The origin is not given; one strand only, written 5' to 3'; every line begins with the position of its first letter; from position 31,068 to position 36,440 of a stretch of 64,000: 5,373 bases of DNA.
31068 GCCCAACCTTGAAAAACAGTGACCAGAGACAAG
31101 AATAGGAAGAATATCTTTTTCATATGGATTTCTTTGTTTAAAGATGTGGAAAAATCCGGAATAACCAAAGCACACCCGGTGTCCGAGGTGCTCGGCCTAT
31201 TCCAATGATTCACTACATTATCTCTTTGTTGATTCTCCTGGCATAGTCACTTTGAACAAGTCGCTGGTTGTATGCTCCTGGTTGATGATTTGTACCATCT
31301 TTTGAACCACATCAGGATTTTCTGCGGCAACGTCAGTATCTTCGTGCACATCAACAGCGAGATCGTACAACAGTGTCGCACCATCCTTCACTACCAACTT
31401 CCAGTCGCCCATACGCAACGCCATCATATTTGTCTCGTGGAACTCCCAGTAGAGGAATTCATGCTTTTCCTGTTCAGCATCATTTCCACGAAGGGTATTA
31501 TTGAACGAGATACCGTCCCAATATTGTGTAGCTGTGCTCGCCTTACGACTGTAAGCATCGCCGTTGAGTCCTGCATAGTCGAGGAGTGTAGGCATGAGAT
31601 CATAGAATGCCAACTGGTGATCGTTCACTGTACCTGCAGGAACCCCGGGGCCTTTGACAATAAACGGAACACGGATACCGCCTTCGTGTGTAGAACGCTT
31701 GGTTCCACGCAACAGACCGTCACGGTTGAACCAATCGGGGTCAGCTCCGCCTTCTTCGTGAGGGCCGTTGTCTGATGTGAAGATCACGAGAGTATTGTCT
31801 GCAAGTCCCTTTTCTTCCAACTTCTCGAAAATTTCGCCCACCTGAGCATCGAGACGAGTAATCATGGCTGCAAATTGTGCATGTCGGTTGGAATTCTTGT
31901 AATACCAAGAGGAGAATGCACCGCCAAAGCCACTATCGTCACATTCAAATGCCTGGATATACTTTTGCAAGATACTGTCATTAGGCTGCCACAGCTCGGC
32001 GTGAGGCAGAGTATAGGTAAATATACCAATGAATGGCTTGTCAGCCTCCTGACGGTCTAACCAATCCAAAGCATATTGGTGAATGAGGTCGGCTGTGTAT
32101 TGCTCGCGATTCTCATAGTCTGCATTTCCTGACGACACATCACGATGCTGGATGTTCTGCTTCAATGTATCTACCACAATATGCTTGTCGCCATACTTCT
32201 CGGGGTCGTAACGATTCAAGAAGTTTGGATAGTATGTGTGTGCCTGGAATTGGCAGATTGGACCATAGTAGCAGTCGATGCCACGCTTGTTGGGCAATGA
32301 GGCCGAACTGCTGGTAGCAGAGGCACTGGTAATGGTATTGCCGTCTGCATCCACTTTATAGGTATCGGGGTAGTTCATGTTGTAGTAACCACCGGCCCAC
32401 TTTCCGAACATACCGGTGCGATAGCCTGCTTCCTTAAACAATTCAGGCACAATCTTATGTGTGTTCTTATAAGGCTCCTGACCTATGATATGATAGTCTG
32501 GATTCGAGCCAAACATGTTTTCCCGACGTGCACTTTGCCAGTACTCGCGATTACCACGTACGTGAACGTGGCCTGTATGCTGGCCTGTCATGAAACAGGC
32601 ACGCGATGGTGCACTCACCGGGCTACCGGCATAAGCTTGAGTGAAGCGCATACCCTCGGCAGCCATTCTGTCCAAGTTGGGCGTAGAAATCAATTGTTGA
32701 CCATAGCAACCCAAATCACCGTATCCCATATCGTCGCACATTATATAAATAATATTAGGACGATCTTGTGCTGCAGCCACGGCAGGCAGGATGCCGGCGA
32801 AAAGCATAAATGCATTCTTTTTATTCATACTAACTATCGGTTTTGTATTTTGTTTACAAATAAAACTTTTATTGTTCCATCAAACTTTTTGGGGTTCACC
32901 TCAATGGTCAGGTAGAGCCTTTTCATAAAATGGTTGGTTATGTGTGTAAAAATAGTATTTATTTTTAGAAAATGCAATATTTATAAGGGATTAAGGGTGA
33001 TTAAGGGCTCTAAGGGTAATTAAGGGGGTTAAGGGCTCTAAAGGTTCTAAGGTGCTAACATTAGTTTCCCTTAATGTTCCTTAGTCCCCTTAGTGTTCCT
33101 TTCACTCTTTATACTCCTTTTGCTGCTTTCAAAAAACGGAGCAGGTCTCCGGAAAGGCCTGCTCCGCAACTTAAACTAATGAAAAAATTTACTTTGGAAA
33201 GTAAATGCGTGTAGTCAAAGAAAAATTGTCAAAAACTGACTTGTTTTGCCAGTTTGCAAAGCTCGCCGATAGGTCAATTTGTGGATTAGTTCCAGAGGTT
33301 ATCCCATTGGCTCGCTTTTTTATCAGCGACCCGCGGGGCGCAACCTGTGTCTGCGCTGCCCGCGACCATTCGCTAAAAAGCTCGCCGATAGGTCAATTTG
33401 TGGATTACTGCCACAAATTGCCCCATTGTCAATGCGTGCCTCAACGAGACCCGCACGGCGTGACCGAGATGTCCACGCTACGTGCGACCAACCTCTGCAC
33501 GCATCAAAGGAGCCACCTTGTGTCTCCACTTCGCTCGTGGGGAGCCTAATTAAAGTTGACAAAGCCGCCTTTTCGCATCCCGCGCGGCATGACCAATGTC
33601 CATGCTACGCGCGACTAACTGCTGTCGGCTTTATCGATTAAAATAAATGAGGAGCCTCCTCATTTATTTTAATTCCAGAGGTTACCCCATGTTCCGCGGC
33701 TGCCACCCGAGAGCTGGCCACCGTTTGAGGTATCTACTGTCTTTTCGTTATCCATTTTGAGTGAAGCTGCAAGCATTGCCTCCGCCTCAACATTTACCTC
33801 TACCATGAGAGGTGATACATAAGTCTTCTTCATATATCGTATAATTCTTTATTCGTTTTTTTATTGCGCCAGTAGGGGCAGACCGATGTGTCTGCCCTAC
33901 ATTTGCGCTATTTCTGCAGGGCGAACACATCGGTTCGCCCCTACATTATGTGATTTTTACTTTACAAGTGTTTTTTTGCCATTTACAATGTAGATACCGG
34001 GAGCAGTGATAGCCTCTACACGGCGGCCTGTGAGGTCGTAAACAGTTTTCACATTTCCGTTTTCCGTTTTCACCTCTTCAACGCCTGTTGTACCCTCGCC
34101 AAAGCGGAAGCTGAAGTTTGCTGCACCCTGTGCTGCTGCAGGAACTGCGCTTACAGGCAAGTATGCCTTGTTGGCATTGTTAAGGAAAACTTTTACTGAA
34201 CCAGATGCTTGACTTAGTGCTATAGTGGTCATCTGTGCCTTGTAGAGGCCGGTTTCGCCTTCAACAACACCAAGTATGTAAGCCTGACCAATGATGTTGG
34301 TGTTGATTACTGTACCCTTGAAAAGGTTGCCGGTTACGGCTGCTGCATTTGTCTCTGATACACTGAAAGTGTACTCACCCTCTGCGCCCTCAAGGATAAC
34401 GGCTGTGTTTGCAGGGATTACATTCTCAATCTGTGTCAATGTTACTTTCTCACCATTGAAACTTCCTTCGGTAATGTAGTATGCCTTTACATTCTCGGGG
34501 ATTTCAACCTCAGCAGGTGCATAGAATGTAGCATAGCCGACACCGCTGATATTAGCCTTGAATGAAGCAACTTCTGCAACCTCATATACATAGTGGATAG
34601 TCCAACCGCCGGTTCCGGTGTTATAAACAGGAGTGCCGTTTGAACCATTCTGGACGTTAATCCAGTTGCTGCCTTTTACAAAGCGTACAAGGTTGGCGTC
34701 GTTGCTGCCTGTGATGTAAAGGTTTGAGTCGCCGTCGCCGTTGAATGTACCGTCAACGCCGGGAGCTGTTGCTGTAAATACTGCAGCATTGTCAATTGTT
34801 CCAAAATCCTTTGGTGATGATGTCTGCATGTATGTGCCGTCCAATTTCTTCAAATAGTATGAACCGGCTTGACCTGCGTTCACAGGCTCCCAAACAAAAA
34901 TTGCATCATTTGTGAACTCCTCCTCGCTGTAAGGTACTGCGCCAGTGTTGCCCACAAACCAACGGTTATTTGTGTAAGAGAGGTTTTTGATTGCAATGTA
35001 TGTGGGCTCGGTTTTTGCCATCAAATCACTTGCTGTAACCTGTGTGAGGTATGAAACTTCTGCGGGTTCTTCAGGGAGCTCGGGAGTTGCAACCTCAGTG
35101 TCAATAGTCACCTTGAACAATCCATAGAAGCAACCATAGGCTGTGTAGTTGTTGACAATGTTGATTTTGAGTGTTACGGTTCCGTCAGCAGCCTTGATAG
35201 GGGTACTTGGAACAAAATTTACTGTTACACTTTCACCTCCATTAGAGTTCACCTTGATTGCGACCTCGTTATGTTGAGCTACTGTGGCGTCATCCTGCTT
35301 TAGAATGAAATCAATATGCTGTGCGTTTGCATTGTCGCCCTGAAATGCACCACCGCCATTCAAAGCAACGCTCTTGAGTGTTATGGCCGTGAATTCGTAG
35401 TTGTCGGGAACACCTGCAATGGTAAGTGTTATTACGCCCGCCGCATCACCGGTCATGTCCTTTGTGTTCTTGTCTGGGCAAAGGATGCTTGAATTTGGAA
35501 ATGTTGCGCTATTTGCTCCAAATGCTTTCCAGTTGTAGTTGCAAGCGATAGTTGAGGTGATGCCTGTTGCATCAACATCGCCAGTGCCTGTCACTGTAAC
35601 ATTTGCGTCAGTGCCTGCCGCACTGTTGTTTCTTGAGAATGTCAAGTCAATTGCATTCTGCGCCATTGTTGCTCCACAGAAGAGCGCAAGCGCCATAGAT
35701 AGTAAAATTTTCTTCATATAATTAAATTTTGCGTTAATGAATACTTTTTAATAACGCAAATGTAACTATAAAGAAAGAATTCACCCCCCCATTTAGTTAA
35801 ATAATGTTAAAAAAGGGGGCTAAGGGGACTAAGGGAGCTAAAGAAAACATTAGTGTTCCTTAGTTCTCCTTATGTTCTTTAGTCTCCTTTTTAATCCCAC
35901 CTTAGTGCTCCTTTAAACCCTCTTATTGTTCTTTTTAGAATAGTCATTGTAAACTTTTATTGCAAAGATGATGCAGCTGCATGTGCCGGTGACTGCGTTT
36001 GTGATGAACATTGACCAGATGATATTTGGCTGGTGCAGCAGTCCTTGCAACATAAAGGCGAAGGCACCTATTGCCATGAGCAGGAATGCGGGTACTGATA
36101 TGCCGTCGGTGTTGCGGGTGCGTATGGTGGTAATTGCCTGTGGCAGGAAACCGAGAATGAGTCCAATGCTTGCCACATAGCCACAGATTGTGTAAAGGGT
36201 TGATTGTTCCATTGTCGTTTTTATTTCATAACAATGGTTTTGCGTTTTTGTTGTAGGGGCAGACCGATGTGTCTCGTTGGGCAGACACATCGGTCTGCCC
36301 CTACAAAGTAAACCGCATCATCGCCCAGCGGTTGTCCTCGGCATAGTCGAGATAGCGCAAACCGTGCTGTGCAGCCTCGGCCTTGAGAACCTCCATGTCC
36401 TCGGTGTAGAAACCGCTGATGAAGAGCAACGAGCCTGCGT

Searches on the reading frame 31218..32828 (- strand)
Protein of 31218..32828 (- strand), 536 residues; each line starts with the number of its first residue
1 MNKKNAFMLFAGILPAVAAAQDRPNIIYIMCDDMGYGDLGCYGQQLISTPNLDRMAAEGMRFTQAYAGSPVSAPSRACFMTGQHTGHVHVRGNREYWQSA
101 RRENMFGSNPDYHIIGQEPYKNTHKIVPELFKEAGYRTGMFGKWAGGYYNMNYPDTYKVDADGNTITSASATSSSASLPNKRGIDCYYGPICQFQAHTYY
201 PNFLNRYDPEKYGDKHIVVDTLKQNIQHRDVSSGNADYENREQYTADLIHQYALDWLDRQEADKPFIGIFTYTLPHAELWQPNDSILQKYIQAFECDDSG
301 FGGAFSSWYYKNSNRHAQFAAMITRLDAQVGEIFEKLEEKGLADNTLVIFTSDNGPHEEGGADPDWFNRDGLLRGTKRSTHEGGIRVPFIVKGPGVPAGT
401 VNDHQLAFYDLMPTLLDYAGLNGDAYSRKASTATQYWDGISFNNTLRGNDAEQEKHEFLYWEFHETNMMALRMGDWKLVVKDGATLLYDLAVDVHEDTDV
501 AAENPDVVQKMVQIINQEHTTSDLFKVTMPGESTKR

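Call 12: search_protein_families(library=pfam, proteins=[window:31218-32828:-], max_evalue=0.01)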
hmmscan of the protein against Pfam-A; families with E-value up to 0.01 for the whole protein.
window:31218-32828:- (536 aa): 6 families
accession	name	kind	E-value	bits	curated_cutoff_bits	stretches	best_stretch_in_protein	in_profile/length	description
PF00884.28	Sulfatase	-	2.9e-54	184.9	25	1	24-420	1-300/301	Sulfatase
PF01663.27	Phosphodiest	-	9.7e-11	42.3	23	1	48-359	19-224/342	Type I phosphodiesterase / nucleotide pyrophosphatase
PF16347.10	SGSH_C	-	4.2e-06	27.4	29.3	1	377-512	8-145/154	N-sulphoglucosamine sulphohydrolase, C-terminal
PF02995.22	DUF229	-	4.1e-05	22.9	25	1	305-370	293-345/496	Protein of unknown function (DUF229)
PF14707.11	Sulfatase_C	-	5.5e-05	24.2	30.9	0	455-480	2-26/127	C-terminal region of aryl-sulfatase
PF01676.23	Metalloenzyme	-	0.0067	16.4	24.3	0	319-422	169-251/252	Metalloenzyme superfamily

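Call 13: search_protein_families(library=ncbifam, proteins=[window:31218-32828:-], max_evalue=0.01)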
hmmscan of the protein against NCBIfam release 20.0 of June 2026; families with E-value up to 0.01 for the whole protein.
window:31218-32828:- (536 aa): 6 families
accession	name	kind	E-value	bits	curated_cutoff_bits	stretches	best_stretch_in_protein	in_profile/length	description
NF010322.0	PRK13759.1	equivalog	4.9e-41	140.8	481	2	20-293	3-228/486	arylsulfatase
TIGR03417.1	chol_sulfatase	equivalog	1.4e-38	133.1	433.45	2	314-523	251-441/500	choline-sulfatase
NF045661.1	HdlasePehA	equivalog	5.2e-21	74.8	900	2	316-514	281-477/506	phosphoric/sulfuric ester hydrolase PehA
NF052527.1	Mn_arylsulf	exception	2.7e-15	56.2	850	1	23-86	1-65/479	manganese-dependent arylsulfatase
NF038282.1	LapC_YejM_PbgA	exception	1.7e-06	26.6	825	1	312-416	407-497/584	LPS biosynthesis-modulating metalloenzyme YejM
NF053595.1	LptchSynLtaSGpos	equivalog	1.1e-05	24.3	970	1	325-427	436-534/626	lipoteichoic acid synthase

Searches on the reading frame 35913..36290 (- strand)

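Call 12: search_protein_families(library=pfam, proteins=[window:35913-36290:-], max_evalue=0.01)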
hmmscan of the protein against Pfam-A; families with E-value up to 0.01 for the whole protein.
window:35913-36290:- (125 aa): 2 families
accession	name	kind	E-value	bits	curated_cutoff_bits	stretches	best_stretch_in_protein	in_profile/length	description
PF04193.19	PQ-loop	-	4.8e-11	42.7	22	1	33-90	2-59/61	PQ loop repeat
PF03083.21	MtN3_slv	-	0.0001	22.7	23.7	1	35-111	5-81/87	Sugar efflux transporter for intercellular exchange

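Call 13: search_protein_families(library=ncbifam, proteins=[window:35913-36290:-], max_evalue=0.01)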
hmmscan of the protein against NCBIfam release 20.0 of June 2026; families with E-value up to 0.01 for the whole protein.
window:35913-36290:- (125 aa): 2 families
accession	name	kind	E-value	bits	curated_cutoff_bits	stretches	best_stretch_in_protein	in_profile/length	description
NF037968.1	SemiSWEET_2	subfamily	2e-11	43.9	80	1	37-113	1-74/76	SemiSWEET transporter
NF037967.1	SemiSWEET_1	subfamily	0.0019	18.3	200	1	26-107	111-194/196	SemiSWEET transporter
